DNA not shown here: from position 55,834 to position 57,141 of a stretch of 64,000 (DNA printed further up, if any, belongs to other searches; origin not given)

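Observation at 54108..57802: Kdo operon in which the KdsD (arabinose-5-phosphate isomerase) slot is filled by an FSA/TalC aldolase barrel fused to the KdsD CBS pair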

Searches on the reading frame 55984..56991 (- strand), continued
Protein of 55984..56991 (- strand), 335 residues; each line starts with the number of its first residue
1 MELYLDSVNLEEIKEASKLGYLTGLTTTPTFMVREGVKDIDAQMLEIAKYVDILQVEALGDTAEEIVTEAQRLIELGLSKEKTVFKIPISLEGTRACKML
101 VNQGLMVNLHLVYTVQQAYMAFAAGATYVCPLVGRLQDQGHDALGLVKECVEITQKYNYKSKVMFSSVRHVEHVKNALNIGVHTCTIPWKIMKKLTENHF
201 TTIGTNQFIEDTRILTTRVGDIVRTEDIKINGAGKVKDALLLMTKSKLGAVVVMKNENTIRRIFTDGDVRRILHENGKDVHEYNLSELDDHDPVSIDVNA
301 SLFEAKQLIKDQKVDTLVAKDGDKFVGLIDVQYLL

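Call 12: find_encoding_contigs(protein=P0092, flank=10000, max_places=3)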
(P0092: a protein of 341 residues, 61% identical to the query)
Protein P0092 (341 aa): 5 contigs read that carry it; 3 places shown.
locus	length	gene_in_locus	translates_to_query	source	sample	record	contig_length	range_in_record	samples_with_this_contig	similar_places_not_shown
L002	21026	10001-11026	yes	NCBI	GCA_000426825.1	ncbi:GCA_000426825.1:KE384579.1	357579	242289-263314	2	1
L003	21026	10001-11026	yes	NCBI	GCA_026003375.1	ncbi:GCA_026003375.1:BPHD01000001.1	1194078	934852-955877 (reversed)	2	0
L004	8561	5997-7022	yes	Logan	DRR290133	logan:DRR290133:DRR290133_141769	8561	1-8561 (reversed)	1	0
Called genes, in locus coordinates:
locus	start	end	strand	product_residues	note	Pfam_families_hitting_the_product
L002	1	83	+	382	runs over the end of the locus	PF22660:RS_preATP-grasp-like, PF02222:ATP-grasp, PF07478:Dala_Dala_lig_C (weak), PF17769:PurK_C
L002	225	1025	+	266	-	PF00795:CN_hydrolase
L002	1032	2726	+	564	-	PF02689:Herpes_Helicase (faint), PF05970:PIF1, PF13604:AAA_30, PF13245:AAA_19, PF18335:SH3_13 (weak)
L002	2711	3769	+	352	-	PF04055:Radical_SAM, PF13186:SPASM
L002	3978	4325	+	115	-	-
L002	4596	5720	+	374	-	PF13480:Acetyltransf_6 (faint), PF04377:ATE_C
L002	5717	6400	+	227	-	PF00753:Lactamase_B, PF13483:Lactamase_B_3, PF12706:Lactamase_B_2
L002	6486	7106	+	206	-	PF04055:Radical_SAM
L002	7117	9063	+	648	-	PF00515:TPR_1 (faint), PF07719:TPR_2 (faint), PF13181:TPR_8 (faint), PF13432:TPR_16 (faint), PF13428:TPR_14 (faint), PF14853:Fis1_TPR_C (faint), PF07676:PD40, PF00691:OmpA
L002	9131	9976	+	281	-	PF00793:DAHP_synth_1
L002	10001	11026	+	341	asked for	PF00923:TAL_FSA, PF00571:CBS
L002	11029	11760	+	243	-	-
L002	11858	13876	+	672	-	PF00884:Sulfatase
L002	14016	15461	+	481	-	PF10011:DUF2254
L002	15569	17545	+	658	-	PF02518:HATPase_c, PF00204:DNA_gyraseB, PF01751:Toprim, PF00986:DNA_gyraseB_C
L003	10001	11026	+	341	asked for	PF00923:TAL_FSA, PF00571:CBS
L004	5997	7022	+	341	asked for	PF00923:TAL_FSA, PF00571:CBS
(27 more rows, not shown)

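Call 15: find_encoding_contigs(protein=P0074, flank=10000, max_places=2)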
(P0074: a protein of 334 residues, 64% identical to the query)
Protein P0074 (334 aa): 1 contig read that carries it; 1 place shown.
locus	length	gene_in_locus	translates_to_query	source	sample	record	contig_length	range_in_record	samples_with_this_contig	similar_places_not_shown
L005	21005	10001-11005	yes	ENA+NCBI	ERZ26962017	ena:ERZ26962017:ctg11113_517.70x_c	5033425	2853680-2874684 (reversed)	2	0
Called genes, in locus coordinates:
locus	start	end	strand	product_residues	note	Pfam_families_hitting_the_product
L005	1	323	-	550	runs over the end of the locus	PF08666:SAF (weak), PF04295:GD_AH_second, PF20629:GD_AH_C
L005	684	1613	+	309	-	PF00106:adh_short, PF08659:KR, PF13561:adh_short_C2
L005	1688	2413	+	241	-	PF00561:Abhydrolase_1, PF12146:Hydrolase_4 (weak), PF12697:Abhydrolase_6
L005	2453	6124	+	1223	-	PF18076:FGAR-AT_N, PF18072:FGAR-AT_linker, PF02769:AIRS_C, PF22689:FGAR-AT_PurM_N-like, PF02769:AIRS_C (weak), PF13507:GATase_5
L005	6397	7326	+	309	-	PF13793:Pribosyltran_N, PF00156:Pribosyltran, PF14572:Pribosyl_synth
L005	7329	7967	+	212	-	PF01386:Ribosomal_L25p, PF14693:Ribosomal_TL5_C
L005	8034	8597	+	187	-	PF01195:Pept_tRNA_hydro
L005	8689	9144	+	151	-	PF00583:Acetyltransf_1, PF13302:Acetyltransf_3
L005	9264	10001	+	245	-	PF00793:DAHP_synth_1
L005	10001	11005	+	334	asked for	PF00923:TAL_FSA, PF00571:CBS (faint)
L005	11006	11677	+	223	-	-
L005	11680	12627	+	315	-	-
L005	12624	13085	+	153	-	PF12680:SnoaL_2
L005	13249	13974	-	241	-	PF02348:CTP_transf_3, PF12804:NTP_transf_3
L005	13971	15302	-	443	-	PF25145:NfeD1b_N, PF24961:NfeD_membrane, PF01957:NfeD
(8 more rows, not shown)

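Call 19: list_cluster_members(proteins=[P0002, P0015, P0025, P0026, P0050, P0057, P0074, P0079, P0083, P0085])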
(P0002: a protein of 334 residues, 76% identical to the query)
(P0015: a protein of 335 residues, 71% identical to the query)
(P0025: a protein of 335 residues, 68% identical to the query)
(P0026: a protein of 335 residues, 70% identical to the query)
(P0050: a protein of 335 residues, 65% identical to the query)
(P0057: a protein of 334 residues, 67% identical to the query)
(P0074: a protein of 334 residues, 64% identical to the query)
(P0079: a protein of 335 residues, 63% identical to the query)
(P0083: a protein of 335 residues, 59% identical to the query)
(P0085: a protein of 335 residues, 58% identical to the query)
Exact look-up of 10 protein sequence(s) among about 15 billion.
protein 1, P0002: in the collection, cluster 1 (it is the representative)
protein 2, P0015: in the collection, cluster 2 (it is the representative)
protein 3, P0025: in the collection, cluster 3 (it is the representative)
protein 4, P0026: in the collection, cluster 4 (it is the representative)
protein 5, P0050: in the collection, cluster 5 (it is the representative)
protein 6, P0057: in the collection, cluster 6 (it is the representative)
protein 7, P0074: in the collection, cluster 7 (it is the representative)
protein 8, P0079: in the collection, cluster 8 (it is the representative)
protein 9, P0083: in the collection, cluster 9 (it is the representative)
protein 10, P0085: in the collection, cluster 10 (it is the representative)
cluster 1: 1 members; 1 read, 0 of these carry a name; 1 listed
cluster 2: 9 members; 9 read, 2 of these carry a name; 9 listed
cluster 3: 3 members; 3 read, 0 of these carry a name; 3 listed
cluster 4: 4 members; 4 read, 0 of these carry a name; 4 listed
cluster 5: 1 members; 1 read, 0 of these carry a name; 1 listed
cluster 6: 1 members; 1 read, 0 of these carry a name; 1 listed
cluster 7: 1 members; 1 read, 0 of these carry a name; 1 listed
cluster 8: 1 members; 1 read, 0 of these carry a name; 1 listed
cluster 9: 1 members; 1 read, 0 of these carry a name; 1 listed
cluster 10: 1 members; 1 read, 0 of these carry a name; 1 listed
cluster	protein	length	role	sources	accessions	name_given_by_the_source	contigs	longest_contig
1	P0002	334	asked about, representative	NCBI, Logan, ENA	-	-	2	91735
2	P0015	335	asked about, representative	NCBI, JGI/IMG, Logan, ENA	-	-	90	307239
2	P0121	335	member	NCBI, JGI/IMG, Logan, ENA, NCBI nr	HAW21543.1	MAG TPA: transaldolase [Flavobacteriales bacterium] | transaldolase | transaldolase [Flavobacteriales bacterium]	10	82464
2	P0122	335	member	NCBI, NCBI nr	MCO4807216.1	MAG: hypothetical protein KC456_11545 [Flavobacteriales bacterium] | hypothetical protein [Flavobacteriales bacterium]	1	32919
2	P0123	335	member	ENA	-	-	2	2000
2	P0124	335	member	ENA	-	-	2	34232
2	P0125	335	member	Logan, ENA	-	-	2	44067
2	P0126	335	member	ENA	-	-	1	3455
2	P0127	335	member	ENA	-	-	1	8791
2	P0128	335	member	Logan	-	-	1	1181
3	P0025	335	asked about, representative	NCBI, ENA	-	-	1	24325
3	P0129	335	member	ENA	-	-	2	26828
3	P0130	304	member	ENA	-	-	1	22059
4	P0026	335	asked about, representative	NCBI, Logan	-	-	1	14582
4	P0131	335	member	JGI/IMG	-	-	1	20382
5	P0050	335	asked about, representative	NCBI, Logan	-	-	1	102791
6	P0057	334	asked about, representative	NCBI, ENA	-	-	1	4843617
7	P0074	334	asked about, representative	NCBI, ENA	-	-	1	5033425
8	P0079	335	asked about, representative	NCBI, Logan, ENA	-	-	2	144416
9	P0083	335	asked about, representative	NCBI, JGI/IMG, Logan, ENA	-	-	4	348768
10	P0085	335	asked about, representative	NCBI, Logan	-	-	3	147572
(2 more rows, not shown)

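Call 21: find_related_loci(query=A1, collection=genome_contigs, flank=10000)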
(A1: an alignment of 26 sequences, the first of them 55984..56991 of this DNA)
Query A1 (335 aa) in genome_contigs; peptide patterns used: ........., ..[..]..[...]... (x = any residue, [..] = any of these).
599 stretches matched a pattern (row limit reached: there are more); 595 encode a relative of the query (tblastn E <= 1e-3); the best 80 are kept; 80 distinct loci.
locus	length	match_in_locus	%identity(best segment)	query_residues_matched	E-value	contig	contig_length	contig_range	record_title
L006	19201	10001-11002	76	1-335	4e-179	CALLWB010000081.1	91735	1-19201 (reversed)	MAG: uncultured Saprospiraceae bacterium isolate R3_Bin_METABAT__241_1 genome assembly, contig: c_000000911618, whole ge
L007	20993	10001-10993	73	1-332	1e-171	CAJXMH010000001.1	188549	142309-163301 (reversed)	MAG TPA_asm: uncultured Flavobacteriales bacterium isolate SRR4030052_bin.37_MetaBAT_v2.12.1_MAG genome assembly, contig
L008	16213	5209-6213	71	1-335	1e-164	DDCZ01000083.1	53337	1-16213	MAG TPA_asm: Flavobacteriales bacterium UBA1993 UBA1993_contig_14200, whole genome shotgun sequence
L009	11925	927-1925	69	1-333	1e-162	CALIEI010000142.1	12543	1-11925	MAG: uncultured Saprospiraceae bacterium isolate R1_Bin_METABAT__188_1 genome assembly, contig: c_000001396980, whole ge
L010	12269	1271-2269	68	1-333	5e-162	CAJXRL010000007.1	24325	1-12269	MAG TPA_asm: uncultured Flavobacteriales bacterium isolate SRR3933267_bin.1_MetaBAT_v2.12.1_MAG genome assembly, contig:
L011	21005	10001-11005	64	1-335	7e-155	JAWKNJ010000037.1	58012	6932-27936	MAG: Flavobacteriales bacterium isolate ABC2.166 ABC2.166.fa-37, whole genome shotgun sequence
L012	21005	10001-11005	60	1-335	1e-139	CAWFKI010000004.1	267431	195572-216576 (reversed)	MAG: uncultured Bacteroidales bacterium isolate MFD01872.bin.1.132 genome assembly, contig: contig_53767, whole genome s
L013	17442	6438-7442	60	1-335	6e-138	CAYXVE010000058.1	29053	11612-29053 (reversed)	MAG TPA_asm: uncultured Bacteroidia bacterium isolate SRP141376_co3_83 genome assembly, contig: NODE_4221_length_29053_c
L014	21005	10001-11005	61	1-335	1e-137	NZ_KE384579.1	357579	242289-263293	Thermonema rossianum DSM 10300 K384DRAFT_scaffold00002.2, whole genome shotgun sequence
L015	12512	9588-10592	61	1-335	1e-136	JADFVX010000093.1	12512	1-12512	MAG: Proteobacteria bacterium isolate C1.bin.36 k83_2705254, whole genome shotgun sequence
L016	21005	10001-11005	57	1-335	1e-136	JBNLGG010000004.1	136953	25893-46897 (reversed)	MAG: Cyclobacteriaceae bacterium isolate C1.bin.22.strict NODE_4_length_136953_cov_8.212543, whole genome shotgun sequen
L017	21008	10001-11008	57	1-335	2e-135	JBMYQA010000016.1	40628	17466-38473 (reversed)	MAG: Flammeovirgaceae bacterium isolate ME_XS_2305_bin_46 ME_XS_2305_bin_46_16, whole genome shotgun sequence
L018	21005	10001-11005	60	1-335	6e-135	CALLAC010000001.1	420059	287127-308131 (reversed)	MAG: uncultured Cytophagales bacterium isolate L1_Bin_MAXBIN__057_1 genome assembly, contig: c_000000043145, whole genom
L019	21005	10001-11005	58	1-335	9e-135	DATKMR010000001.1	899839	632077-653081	MAG TPA_asm: Bacteroidales bacterium isolate SMAG_U14716 k141_2697704, whole genome shotgun sequence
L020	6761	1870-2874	60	1-335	5e-135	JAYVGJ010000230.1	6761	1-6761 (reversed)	MAG: Raineyaceae bacterium isolate GL46_Up_concoct_182 GL46_Up_concoct_182_229, whole genome shotgun sequence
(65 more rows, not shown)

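Call 51: predict_structure(alignment_id=A1)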
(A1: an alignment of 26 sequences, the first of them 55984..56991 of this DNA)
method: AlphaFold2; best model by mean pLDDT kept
length: 335 residues; sequences in the alignment: 26
mean_pLDDT: 91.2   pTM: 0.67
mean pLDDT of the five models: 91.2, 91.0, 89.6, 89.0, 88.9
residues with pLDDT >= 90: 223; 70-90: 111; 50-70: 1; < 50: 0
segments of 3 or more residues with pLDDT < 50: none
pLDDT, mean of each block of 10 residues (from residue 1): 92 90 89 87 93 92 97 95 96 98 97 95 98 86 94 96 93 92 94 80 81 89 92 92 91 86 90 83 87 92 93 93 91 85
secondary structure, 60 per line:
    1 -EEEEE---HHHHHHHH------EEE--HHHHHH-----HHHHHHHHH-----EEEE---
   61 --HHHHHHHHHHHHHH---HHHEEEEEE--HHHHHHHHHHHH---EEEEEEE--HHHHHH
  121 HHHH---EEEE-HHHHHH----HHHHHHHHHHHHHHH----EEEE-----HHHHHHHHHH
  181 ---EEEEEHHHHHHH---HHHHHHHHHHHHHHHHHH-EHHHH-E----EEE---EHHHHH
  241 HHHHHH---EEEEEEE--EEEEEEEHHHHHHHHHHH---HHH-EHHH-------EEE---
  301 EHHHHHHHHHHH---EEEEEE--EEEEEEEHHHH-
elements in order: E2-6 H10-17 E24-26 H29-34 H40-48 E54-57 H63-76 E83-88 H91-102 E106-112 H115-124 E128-131 H133-138 H143-157 E162-165 H171-180 E184-188 H189-195 H199-216 H219-222 E229-231 H236-246 E250-256 E259-265 H266-276 E295-297 H302-312 E316-321 E324-330 H331-334

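Call 55: fold_search(model_id=the predicted structure, library=pdb)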
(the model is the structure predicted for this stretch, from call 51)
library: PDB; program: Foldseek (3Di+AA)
matches with E <= 10: 1957; with E <= 0.001: 988
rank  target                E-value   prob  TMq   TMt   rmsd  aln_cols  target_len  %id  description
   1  1vpx_G                4.1e-22  1.00  0.59  0.91   1.7       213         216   36  Crystal structure of Transaldolase (EC 2.2.1.2) (TM0295) from Thermotoga maritima at 2.40 A resolution (released 2004-12-07)
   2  1vpx_E                1.2e-21  1.00  0.60  0.91   1.6       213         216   36  Crystal structure of Transaldolase (EC 2.2.1.2) (TM0295) from Thermotoga maritima at 2.40 A resolution (released 2004-12-07)
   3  3s0c_A                2.4e-21  1.00  0.60  0.91   1.6       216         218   34  Transaldolase wt of Thermoplasma acidophilum (released 2011-08-24)
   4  1vpx_B                4.2e-21  1.00  0.59  0.93   1.6       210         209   35  Crystal structure of Transaldolase (EC 2.2.1.2) (TM0295) from Thermotoga maritima at 2.40 A resolution (released 2004-12-07)
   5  1vpx_D                4.7e-21  1.00  0.59  0.93   1.7       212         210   36  Crystal structure of Transaldolase (EC 2.2.1.2) (TM0295) from Thermotoga maritima at 2.40 A resolution (released 2004-12-07)
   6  1vpx_J                5.7e-21  1.00  0.59  0.92   1.6       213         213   36  Crystal structure of Transaldolase (EC 2.2.1.2) (TM0295) from Thermotoga maritima at 2.40 A resolution (released 2004-12-07)
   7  3r8r_H                6.4e-21  1.00  0.60  0.93   1.6       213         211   33  Transaldolase from Bacillus subtilis (released 2012-02-08)
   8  1vpx_R                6.8e-21  1.00  0.58  0.91   1.7       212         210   35  Crystal structure of Transaldolase (EC 2.2.1.2) (TM0295) from Thermotoga maritima at 2.40 A resolution (released 2004-12-07)
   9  1vpx_S                7.2e-21  1.00  0.58  0.93   1.6       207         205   35  Crystal structure of Transaldolase (EC 2.2.1.2) (TM0295) from Thermotoga maritima at 2.40 A resolution (released 2004-12-07)
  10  1vpx_F                7.2e-21  1.00  0.58  0.90   1.5       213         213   35  Crystal structure of Transaldolase (EC 2.2.1.2) (TM0295) from Thermotoga maritima at 2.40 A resolution (released 2004-12-07)
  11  9ui2_A                7.7e-21  1.00  0.59  0.87   1.8       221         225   36  Crystal structure of Thermus thermophilus HB8 transaldolase (released 2025-07-30)
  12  3r8r_A                1.2e-20  1.00  0.60  0.93   1.5       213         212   33  Transaldolase from Bacillus subtilis (released 2012-02-08)
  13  1vpx_I                1.3e-20  1.00  0.58  0.91   1.5       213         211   35  Crystal structure of Transaldolase (EC 2.2.1.2) (TM0295) from Thermotoga maritima at 2.40 A resolution (released 2004-12-07)
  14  1vpx_C                1.3e-20  1.00  0.59  0.93   1.6       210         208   35  Crystal structure of Transaldolase (EC 2.2.1.2) (TM0295) from Thermotoga maritima at 2.40 A resolution (released 2004-12-07)
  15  3r8r_K                1.3e-20  1.00  0.60  0.93   1.5       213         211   33  Transaldolase from Bacillus subtilis (released 2012-02-08)
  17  1vpx_N                1.4e-20  1.00  0.58  0.93   1.7       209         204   35  Crystal structure of Transaldolase (EC 2.2.1.2) (TM0295) from Thermotoga maritima at 2.40 A resolution (released 2004-12-07)
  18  3r8r_D                1.6e-20  1.00  0.58  0.93   1.8       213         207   33  Transaldolase from Bacillus subtilis (released 2012-02-08)
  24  1vpx_Q                3.1e-20  1.00  0.57  0.90   1.9       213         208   34  Crystal structure of Transaldolase (EC 2.2.1.2) (TM0295) from Thermotoga maritima at 2.40 A resolution (released 2004-12-07)
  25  1vpx_A                3.5e-20  1.00  0.56  0.90   1.7       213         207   34  Crystal structure of Transaldolase (EC 2.2.1.2) (TM0295) from Thermotoga maritima at 2.40 A resolution (released 2004-12-07)
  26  1vpx_L                3.7e-20  1.00  0.58  0.93   1.5       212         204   35  Crystal structure of Transaldolase (EC 2.2.1.2) (TM0295) from Thermotoga maritima at 2.40 A resolution (released 2004-12-07)
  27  3s0c_B                4.0e-20  1.00  0.60  0.90   1.6       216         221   34  Transaldolase wt of Thermoplasma acidophilum (released 2011-08-24)
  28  3r8r_I                4.2e-20  1.00  0.59  0.93   1.6       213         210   33  Transaldolase from Bacillus subtilis (released 2012-02-08)
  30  3r8r_C                6.5e-20  1.00  0.58  0.93   1.6       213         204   33  Transaldolase from Bacillus subtilis (released 2012-02-08)
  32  1vpx_H                1.1e-19  1.00  0.58  0.93   1.6       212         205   35  Crystal structure of Transaldolase (EC 2.2.1.2) (TM0295) from Thermotoga maritima at 2.40 A resolution (released 2004-12-07)
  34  3r8r_J                1.2e-19  1.00  0.58  0.93   1.5       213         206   33  Transaldolase from Bacillus subtilis (released 2012-02-08)
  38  3s0c_C                1.4e-19  1.00  0.60  0.89   1.6       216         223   34  Transaldolase wt of Thermoplasma acidophilum (released 2011-08-24)
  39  3r8r_N                2.1e-19  1.00  0.57  0.93   1.6       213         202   33  Transaldolase from Bacillus subtilis (released 2012-02-08)
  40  1vpx_T                2.6e-19  1.00  0.56  0.91   1.5       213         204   35  Crystal structure of Transaldolase (EC 2.2.1.2) (TM0295) from Thermotoga maritima at 2.40 A resolution (released 2004-12-07)
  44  1vpx_M                4.5e-19  1.00  0.56  0.93   1.5       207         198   34  Crystal structure of Transaldolase (EC 2.2.1.2) (TM0295) from Thermotoga maritima at 2.40 A resolution (released 2004-12-07)
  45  3r8r_P                6.5e-19  1.00  0.57  0.93   1.9       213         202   33  Transaldolase from Bacillus subtilis (released 2012-02-08)
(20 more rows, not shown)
